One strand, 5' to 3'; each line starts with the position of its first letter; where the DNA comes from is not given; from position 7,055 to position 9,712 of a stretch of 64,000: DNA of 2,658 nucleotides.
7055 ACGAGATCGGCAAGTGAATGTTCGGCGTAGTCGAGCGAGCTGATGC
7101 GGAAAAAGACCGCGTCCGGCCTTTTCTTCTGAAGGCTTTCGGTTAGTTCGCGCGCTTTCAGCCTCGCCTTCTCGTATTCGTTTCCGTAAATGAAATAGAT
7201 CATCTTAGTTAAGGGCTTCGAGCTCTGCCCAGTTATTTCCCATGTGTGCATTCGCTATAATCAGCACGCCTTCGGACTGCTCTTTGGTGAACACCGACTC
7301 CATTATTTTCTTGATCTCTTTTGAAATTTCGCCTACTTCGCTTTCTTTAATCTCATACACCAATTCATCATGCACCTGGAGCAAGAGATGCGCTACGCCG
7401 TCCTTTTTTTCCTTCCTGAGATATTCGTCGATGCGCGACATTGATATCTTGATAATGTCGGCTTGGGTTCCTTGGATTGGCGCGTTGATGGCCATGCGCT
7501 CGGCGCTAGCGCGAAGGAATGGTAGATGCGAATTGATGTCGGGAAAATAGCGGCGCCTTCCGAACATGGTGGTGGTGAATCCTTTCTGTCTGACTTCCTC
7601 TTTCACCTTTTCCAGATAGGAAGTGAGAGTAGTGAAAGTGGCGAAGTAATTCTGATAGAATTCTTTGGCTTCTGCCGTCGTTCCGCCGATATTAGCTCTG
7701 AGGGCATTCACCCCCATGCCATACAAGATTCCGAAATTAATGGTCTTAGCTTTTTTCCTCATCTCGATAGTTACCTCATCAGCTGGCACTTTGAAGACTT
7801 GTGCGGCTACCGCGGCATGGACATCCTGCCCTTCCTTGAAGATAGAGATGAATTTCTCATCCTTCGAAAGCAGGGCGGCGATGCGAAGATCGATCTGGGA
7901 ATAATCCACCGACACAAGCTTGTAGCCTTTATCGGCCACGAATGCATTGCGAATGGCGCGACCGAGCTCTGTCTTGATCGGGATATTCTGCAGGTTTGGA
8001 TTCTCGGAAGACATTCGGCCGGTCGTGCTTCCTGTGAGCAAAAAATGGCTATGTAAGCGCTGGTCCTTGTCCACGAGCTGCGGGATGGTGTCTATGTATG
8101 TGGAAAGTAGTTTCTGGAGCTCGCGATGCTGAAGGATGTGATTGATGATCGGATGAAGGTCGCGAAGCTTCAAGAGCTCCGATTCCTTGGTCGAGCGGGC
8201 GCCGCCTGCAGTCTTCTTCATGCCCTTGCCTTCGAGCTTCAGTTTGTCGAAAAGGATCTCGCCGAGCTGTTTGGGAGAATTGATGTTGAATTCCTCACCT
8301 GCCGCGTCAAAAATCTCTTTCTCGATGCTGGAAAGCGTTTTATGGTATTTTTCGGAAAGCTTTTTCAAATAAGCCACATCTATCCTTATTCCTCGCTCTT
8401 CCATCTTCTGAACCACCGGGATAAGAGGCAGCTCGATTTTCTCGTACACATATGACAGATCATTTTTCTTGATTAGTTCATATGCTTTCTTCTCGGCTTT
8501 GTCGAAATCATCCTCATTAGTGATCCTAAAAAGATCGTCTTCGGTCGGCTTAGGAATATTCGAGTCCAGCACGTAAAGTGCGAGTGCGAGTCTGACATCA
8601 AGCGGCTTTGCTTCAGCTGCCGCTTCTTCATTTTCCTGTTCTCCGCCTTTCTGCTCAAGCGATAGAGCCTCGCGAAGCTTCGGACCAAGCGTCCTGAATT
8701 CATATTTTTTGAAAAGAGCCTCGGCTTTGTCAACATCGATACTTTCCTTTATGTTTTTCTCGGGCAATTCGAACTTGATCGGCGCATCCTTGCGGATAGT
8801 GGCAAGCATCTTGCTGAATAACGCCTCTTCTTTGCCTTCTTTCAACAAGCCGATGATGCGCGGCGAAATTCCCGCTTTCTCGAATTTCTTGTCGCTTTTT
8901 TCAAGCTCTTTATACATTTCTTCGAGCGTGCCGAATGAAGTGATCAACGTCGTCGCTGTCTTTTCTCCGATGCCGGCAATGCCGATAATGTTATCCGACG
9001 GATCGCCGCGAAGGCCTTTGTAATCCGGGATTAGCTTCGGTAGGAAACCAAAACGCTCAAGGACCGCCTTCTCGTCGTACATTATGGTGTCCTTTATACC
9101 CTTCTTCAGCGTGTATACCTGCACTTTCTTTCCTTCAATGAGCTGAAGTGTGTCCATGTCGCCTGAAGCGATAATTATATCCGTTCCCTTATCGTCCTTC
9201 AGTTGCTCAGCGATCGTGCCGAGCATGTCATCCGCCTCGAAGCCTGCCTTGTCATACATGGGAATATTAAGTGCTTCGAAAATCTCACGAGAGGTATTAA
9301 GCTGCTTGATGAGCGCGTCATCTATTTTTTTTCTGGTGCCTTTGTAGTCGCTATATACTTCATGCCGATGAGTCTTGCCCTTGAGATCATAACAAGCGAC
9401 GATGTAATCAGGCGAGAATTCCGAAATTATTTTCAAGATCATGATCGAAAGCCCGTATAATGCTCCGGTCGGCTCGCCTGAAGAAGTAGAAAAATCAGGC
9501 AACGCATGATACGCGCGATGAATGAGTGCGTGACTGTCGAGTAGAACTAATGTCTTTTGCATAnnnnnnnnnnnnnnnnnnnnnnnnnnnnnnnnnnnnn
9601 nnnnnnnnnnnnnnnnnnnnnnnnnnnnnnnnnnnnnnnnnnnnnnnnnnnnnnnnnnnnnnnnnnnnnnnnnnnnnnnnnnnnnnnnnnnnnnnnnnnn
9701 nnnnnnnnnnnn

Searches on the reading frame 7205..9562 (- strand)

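Call 73: search_protein_families(library=pfam, proteins=[window:7205-9562:-], max_evalue=0.0001)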
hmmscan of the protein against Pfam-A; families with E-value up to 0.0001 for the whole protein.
window:7205-9562:- (785 aa): 3 families
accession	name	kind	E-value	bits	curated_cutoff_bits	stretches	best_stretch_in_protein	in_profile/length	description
PF00476.26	DNA_pol_A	-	2.3e-139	465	34.3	1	397-780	2-381/381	DNA polymerase family A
PF02739.22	5_3_exonuc_N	-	3.9e-48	163.7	34.3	1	4-172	1-164/164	5'-3' exonuclease, N-terminal resolvase-like domain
PF01367.25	5_3_exonuc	-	1.1e-24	87.2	40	1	175-272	3-92/97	5'-3' exonuclease, C-terminal SAM fold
